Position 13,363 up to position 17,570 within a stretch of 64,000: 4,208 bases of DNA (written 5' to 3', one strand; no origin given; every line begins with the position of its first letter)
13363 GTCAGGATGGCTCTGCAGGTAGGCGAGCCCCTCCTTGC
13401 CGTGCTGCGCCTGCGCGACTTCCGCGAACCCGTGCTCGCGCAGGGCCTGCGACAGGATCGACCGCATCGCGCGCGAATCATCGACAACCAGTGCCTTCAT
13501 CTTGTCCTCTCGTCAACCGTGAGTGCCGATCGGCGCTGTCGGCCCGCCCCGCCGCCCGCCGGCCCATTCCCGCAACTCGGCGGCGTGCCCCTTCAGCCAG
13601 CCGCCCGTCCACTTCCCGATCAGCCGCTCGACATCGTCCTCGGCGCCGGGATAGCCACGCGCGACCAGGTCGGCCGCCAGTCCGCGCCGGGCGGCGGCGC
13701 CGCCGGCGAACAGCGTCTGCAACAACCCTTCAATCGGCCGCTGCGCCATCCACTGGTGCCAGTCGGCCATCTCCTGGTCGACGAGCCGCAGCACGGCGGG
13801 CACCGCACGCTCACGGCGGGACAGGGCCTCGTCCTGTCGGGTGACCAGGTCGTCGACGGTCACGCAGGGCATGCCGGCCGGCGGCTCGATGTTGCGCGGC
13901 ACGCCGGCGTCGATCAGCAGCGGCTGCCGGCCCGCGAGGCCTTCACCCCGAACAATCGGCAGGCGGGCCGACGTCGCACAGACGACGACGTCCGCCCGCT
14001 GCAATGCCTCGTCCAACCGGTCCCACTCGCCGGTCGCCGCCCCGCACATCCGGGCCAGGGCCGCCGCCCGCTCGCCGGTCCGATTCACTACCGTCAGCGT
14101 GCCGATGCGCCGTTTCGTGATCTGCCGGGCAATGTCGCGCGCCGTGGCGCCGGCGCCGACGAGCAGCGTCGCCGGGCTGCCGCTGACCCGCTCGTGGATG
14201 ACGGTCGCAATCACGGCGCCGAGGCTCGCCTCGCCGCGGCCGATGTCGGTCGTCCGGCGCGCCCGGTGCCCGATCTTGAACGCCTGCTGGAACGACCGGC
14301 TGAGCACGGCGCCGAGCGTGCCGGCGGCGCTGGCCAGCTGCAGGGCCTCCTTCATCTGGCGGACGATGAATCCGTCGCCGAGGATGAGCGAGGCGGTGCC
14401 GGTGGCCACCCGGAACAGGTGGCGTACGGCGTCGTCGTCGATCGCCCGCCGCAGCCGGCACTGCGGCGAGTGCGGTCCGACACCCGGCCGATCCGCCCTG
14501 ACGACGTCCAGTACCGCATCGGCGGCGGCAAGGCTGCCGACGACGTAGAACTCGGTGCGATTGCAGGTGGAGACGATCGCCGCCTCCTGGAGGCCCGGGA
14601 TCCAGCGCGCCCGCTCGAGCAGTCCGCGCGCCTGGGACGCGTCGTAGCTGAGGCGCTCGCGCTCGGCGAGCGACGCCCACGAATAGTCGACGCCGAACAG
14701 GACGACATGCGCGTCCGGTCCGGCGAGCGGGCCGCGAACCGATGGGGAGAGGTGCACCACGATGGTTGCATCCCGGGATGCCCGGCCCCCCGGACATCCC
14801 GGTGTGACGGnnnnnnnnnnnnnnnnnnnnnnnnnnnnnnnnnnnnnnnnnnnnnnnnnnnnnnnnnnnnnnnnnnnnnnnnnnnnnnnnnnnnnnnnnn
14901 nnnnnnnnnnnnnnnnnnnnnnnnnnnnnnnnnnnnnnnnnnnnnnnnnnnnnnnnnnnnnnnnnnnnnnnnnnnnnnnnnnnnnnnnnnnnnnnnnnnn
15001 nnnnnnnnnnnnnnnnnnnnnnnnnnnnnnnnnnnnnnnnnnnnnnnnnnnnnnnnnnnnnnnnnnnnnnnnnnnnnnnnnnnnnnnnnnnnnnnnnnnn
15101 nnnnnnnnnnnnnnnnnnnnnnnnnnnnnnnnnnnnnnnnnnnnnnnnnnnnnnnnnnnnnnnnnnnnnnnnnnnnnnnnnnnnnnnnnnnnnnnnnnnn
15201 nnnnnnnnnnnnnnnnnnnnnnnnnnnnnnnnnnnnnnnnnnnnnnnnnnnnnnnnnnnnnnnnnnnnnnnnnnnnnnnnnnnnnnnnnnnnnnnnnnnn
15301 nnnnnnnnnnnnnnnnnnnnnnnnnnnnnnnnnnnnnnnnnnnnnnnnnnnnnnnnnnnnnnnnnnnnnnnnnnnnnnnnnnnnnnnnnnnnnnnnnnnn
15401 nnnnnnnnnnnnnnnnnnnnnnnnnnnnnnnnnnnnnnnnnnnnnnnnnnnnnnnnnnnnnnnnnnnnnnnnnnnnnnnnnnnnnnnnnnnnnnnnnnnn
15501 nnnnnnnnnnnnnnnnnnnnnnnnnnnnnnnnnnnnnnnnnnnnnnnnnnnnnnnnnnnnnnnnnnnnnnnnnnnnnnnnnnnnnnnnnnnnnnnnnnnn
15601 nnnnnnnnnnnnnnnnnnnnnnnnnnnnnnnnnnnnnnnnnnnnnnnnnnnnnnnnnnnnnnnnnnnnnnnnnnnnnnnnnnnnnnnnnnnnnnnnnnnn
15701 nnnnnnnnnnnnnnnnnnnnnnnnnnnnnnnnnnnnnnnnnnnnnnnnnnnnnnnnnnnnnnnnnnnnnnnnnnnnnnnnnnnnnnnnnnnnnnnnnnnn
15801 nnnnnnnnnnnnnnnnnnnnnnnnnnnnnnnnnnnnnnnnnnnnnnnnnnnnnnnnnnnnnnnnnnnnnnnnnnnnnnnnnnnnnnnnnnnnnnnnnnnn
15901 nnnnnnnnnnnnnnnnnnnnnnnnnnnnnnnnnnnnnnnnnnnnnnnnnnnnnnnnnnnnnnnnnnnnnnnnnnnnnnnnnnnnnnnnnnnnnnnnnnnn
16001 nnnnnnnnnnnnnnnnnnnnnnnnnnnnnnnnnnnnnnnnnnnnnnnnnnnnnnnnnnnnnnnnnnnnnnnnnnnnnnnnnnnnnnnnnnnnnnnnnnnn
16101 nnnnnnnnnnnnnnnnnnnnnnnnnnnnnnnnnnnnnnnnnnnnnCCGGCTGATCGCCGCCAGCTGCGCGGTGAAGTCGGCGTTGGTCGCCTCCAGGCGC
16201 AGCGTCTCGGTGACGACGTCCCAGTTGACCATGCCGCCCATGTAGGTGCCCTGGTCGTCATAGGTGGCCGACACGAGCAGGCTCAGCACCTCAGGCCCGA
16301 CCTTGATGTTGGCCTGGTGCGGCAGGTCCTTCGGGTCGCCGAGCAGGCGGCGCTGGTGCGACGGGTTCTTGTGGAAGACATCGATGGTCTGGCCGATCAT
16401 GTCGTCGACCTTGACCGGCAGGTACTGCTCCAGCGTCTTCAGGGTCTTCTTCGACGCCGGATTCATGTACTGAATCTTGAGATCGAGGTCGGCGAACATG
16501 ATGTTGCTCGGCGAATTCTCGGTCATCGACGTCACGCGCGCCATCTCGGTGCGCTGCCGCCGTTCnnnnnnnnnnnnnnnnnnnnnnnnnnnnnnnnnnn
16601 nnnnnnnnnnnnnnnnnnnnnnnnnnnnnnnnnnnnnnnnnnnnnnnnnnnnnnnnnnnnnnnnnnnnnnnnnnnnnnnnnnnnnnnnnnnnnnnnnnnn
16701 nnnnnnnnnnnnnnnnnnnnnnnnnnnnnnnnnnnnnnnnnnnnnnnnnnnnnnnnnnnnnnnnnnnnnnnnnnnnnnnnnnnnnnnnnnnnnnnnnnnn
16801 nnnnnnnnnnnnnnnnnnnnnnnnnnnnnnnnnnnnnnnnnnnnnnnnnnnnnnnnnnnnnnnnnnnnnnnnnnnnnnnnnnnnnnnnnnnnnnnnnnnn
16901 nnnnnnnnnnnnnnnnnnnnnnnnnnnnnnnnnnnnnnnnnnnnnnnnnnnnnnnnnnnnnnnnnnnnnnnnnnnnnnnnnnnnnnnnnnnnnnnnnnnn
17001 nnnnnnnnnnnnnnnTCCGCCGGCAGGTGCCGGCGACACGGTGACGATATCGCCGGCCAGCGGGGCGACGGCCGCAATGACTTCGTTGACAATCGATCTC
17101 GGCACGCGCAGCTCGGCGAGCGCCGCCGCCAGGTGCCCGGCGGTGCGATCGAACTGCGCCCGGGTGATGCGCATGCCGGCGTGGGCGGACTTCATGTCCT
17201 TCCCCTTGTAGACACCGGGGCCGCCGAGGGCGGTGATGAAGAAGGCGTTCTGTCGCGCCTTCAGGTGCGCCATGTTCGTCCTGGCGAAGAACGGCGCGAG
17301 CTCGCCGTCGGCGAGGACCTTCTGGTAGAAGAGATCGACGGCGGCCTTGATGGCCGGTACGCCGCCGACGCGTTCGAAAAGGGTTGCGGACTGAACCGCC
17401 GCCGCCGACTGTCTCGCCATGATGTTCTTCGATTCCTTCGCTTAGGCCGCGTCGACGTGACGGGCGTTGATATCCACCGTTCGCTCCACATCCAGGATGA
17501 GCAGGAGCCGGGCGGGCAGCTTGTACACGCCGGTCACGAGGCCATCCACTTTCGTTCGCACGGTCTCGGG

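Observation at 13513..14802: hemA (glutamyl-tRNA reductase) wedged between the globin-MCP gene and cheY, preceded by a strong stem-loop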

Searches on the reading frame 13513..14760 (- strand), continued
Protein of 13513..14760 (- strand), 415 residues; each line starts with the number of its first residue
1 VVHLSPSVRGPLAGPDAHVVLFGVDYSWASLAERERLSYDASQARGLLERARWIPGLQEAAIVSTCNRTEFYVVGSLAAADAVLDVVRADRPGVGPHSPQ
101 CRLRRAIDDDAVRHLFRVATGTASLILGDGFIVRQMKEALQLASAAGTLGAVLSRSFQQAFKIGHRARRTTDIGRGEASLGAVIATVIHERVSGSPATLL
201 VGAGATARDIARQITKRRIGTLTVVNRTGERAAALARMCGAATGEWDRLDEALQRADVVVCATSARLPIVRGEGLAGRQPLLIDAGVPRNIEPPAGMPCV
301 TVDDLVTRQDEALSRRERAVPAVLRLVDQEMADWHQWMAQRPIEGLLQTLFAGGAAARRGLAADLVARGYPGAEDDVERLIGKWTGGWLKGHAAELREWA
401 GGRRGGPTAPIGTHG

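Call 72: search_protein_families(library=ncbifam, proteins=[P0046, P0010, P0022, P0025, P0032, P0035, P0038, P0045, P0054, P0037], max_evalue=1e-30)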
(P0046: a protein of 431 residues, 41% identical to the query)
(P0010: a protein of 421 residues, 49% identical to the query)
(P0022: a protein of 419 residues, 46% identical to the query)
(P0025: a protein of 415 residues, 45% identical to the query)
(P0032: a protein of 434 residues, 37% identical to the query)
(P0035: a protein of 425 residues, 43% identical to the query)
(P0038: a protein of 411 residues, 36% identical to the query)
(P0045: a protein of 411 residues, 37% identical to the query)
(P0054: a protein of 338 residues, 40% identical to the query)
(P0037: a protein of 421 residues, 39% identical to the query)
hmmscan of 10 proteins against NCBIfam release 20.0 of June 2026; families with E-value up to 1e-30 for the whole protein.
P0046 (431 aa): 5 families
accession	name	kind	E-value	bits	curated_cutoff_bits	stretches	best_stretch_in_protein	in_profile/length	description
TIGR01035.1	hemA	equivalog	1.3e-117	393.3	209.55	1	6-419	3-416/416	glutamyl-tRNA reductase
NF000744.0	PRK00045.1-3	equivalog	1.5e-109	366.9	429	1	5-421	4-427/447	glutamyl-tRNA reductase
NF000750.0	PRK00045.3-4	equivalog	1.1e-63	215.8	289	1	7-421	6-416/439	glutamyl-tRNA reductase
NF010548.0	PRK13940.1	equivalog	3.8e-44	151.2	469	1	11-405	10-399/414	glutamyl-tRNA reductase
NF000752.0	PRK00045.4-2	equivalog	2.8e-35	122.3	381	1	45-388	47-371/412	glutamyl-tRNA reductase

P0010 (421 aa): 2 families
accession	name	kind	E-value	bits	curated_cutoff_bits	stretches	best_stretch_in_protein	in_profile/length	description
TIGR01035.1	hemA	equivalog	1.8e-56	191.9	209.55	1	17-402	2-399/416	glutamyl-tRNA reductase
NF000744.0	PRK00045.1-3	equivalog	3.4e-46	158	429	1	15-379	2-380/447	glutamyl-tRNA reductase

P0022 (419 aa): 3 families
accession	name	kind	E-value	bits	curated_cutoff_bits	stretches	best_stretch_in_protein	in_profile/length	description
TIGR01035.1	hemA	equivalog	3.4e-68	230.5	209.55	1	10-364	3-361/416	glutamyl-tRNA reductase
NF000744.0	PRK00045.1-3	equivalog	6.1e-59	200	429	1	8-336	3-341/447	glutamyl-tRNA reductase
NF000750.0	PRK00045.3-4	equivalog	2.1e-32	112.7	289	1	29-332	25-328/439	glutamyl-tRNA reductase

P0025 (415 aa): 3 families
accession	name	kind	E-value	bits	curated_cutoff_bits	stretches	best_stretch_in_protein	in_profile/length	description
TIGR01035.1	hemA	equivalog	3.3e-63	214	209.55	1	7-393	2-396/416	glutamyl-tRNA reductase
NF000744.0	PRK00045.1-3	equivalog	6.6e-58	196.6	429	1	6-383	3-395/447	glutamyl-tRNA reductase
NF000750.0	PRK00045.3-4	equivalog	1.6e-33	116.4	289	1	33-397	31-398/439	glutamyl-tRNA reductase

P0032 (434 aa): 4 families
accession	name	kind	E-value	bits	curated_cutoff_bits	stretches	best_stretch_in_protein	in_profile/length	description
TIGR01035.1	hemA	equivalog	3.5e-75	253.5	209.55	1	32-415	2-385/416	glutamyl-tRNA reductase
NF000744.0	PRK00045.1-3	equivalog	1.3e-69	235.2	429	1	31-364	3-343/447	glutamyl-tRNA reductase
NF000750.0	PRK00045.3-4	equivalog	7.8e-34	117.4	289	1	73-330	43-303/439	glutamyl-tRNA reductase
NF010548.0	PRK13940.1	equivalog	3.6e-31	108.4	469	1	33-375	5-342/414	glutamyl-tRNA reductase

P0035 (425 aa): 3 families
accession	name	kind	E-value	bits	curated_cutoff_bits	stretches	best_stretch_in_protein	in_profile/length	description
TIGR01035.1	hemA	equivalog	2.3e-76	257.4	209.55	1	32-382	3-353/416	glutamyl-tRNA reductase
NF000744.0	PRK00045.1-3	equivalog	1e-69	235.5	429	1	32-380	5-359/447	glutamyl-tRNA reductase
NF000750.0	PRK00045.3-4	equivalog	2.4e-31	109.2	289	1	72-378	43-348/439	glutamyl-tRNA reductase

P0038 (411 aa): 3 families
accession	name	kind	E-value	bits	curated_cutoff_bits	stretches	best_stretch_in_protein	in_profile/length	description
TIGR01035.1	hemA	equivalog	7.7e-84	282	209.55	1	9-383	3-375/416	glutamyl-tRNA reductase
NF000744.0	PRK00045.1-3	equivalog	3e-73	247.2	429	1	7-392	3-397/447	glutamyl-tRNA reductase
NF000750.0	PRK00045.3-4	equivalog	1e-32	113.7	289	1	38-393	31-387/439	glutamyl-tRNA reductase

P0045 (411 aa): 3 families
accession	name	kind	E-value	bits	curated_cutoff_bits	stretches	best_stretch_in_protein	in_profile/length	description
TIGR01035.1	hemA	equivalog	1.1e-75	255.1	209.55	1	9-384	3-387/416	glutamyl-tRNA reductase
NF000744.0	PRK00045.1-3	equivalog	2e-72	244.5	429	1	8-359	4-366/447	glutamyl-tRNA reductase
NF000750.0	PRK00045.3-4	equivalog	3.9e-37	128.3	289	1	23-384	19-385/439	glutamyl-tRNA reductase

P0054 (338 aa): 2 families
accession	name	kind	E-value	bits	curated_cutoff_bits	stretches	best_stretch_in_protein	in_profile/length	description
TIGR01035.1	hemA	equivalog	2.4e-61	207.9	209.55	1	12-334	3-328/416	glutamyl-tRNA reductase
NF000744.0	PRK00045.1-3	equivalog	1.2e-56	192.4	429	1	10-335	3-337/447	glutamyl-tRNA reductase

P0037 (421 aa): 2 families
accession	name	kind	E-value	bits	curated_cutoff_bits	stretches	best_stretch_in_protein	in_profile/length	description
TIGR01035.1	hemA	equivalog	2.6e-69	234.2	209.55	1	31-382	3-355/416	glutamyl-tRNA reductase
NF000744.0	PRK00045.1-3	equivalog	7.9e-67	226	429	1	29-365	3-346/447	glutamyl-tRNA reductase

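Call 80: search_protein_representatives(alignment_id=A1)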
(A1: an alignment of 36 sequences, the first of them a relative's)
Query: 36 sequences, 414 profile positions. Proteins with E-value up to 0.001 (for the whole library): 26102; up to 1e-10: 17151; up to 1e-30: 8832. The best 150 are listed.
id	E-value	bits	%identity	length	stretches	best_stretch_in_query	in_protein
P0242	5.1e-161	552.5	-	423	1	7-405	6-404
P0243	9.2e-154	528.6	-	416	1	4-407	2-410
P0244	5.8e-152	522.7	-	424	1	6-404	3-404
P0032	2.1e-149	514.3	-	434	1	5-403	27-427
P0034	1.3e-147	508.3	-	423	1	4-410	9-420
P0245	9.5e-145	498.9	-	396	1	8-403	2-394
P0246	2.2e-142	491.1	-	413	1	6-399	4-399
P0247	1.4e-140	485.2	-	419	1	4-399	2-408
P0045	1.4e-139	481.9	-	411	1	4-406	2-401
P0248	8.6e-136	469.4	-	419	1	5-405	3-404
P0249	1.4e-135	468.7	-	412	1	3-400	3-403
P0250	3.0e-135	467.6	-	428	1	6-404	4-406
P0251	5.2e-135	466.9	-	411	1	7-403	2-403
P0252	3.5e-134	464.1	-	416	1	2-400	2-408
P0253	3.8e-134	464.0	-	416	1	6-407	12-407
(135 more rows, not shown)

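Call 82: find_encoding_contigs(protein=P0034, flank=8000, max_places=2)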
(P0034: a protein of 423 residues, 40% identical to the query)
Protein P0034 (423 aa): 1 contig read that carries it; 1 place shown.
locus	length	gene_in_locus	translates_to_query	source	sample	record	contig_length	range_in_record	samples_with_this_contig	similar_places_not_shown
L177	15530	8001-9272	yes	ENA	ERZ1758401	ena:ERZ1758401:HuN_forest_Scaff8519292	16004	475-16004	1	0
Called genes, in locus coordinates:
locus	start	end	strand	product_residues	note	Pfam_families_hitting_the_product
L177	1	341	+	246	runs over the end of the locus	PF01794:Ferric_reduct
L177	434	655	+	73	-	PF11127:YgaP-like_TM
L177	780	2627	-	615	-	PF00009:GTP_EFTU, PF01926:MMR_HSR1 (weak), PF22042:EF-G_D2, PF03144:GTP_EFTU_D2, PF00679:EFG_C, PF21018:BipA_C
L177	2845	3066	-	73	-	-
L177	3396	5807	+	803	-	PF01627:Hpt, PF02895:H-kinase_dim, PF02518:HATPase_c, PF01584:CheW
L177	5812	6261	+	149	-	PF01584:CheW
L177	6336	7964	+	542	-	PF12729:4HB_MCP_1, PF00672:HAMP (weak), PF00015:MCPsignal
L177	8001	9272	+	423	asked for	PF05201:GlutR_N, PF01488:Shikimate_DH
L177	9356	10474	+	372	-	PF00072:Response_reg, PF01339:CheB_methylest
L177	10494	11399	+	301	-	PF03705:CheR_N (weak), PF01739:CheR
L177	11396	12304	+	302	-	PF08668:HDOD, PF01966:HD (weak)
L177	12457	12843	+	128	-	PF00072:Response_reg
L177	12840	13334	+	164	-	PF13690:CheX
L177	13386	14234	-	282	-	-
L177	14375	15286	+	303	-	PF00989:PAS, PF13188:PAS_8, PF08448:PAS_4 (weak), PF13426:PAS_9, PF00990:GGDEF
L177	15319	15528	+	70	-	?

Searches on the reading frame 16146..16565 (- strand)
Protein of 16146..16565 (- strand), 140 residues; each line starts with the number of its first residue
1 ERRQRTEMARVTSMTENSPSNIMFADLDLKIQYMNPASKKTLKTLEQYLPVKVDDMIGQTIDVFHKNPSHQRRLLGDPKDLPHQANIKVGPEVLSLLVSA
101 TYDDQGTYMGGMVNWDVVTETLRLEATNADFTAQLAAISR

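Call 52: search_solved_structures(query=window:16146-16565:-, max_evalue=1e-8, show_alignments=2)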
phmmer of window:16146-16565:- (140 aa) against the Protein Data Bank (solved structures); distinct sequences matched with E-value up to 1e-8: 3.
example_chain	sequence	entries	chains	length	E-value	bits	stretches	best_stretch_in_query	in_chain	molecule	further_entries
6ceq_A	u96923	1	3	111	2.7e-16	63.2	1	16-113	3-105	Methyl-accepting chemotaxis protein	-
3vol_A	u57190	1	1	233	5.2e-16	62.3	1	6-129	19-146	Aerotaxis transducer Aer2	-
4hi4_A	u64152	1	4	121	9.6e-16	61.4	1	7-120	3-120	Aerotaxis transducer Aer2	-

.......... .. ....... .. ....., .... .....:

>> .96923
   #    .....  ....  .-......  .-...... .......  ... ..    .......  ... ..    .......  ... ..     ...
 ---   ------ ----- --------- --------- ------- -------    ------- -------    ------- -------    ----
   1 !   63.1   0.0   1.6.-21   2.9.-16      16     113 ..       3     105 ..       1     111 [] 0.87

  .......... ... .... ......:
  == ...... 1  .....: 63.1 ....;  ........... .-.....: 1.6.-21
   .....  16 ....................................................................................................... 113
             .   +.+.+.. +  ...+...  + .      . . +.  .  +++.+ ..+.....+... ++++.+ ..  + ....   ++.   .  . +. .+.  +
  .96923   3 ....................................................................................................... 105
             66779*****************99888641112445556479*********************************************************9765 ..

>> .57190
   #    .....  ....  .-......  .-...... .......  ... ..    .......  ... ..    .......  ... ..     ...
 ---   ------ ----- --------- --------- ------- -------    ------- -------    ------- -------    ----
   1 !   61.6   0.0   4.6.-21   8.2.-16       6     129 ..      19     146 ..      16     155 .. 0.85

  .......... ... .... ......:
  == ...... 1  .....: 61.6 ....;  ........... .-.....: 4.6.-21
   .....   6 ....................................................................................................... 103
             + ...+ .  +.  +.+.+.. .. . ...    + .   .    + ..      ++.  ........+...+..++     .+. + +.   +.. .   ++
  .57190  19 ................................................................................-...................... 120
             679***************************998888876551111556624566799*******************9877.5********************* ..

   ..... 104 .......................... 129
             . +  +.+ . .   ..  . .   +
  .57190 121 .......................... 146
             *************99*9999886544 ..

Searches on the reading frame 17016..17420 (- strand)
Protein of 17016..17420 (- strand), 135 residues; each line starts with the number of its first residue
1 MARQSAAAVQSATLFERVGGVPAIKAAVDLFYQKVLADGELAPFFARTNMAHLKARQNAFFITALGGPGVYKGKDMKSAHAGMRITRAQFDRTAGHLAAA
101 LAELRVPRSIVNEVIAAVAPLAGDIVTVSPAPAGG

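Call 51: search_solved_structures(query=window:17016-17420:-, max_evalue=1e-20, show_alignments=1)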
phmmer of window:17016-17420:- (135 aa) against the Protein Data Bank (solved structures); distinct sequences matched with E-value up to 1e-20: 12.
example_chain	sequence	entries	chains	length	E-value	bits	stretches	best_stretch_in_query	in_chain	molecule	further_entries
1idr_A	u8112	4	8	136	2.4e-28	102.1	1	12-127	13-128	HEMOGLOBIN HBN | Hemoglobin-like protein HbN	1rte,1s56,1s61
5ab8_A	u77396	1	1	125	3.2e-28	101.7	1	13-127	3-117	GROUP 1 TRUNCATED HEMOGLOBIN GLBN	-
2gkm_A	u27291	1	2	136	8.9e-28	100.2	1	12-127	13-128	Hemoglobin-like protein HbN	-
2gln_A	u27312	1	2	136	1.8e-27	99.3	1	12-127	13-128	Hemoglobin-like protein HbN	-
2gkn_A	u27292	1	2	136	2.4e-27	98.8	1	12-127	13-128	Hemoglobin-like protein HbN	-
2gl3_A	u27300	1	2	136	9e-27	97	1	12-127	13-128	Hemoglobin-like protein HbN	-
3aq5_A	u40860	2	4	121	5.8e-25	91.1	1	12-118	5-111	Group 1 truncated hemoglobin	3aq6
3aq8_A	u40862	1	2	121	7.9e-25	90.7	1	12-118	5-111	Group 1 truncated hemoglobin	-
3aq9_A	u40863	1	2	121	1.4e-24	90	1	12-118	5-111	Group 1 truncated hemoglobin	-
3aq7_A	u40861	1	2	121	2.2e-24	89.3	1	12-118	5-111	Group 1 truncated hemoglobin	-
1dlw_A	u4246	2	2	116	5.1e-21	78.4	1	14-128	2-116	HEMOGLOBIN | MYOGLOBIN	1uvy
1dly_A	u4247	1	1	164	8.5e-21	77.7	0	11-126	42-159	HEMOGLOBIN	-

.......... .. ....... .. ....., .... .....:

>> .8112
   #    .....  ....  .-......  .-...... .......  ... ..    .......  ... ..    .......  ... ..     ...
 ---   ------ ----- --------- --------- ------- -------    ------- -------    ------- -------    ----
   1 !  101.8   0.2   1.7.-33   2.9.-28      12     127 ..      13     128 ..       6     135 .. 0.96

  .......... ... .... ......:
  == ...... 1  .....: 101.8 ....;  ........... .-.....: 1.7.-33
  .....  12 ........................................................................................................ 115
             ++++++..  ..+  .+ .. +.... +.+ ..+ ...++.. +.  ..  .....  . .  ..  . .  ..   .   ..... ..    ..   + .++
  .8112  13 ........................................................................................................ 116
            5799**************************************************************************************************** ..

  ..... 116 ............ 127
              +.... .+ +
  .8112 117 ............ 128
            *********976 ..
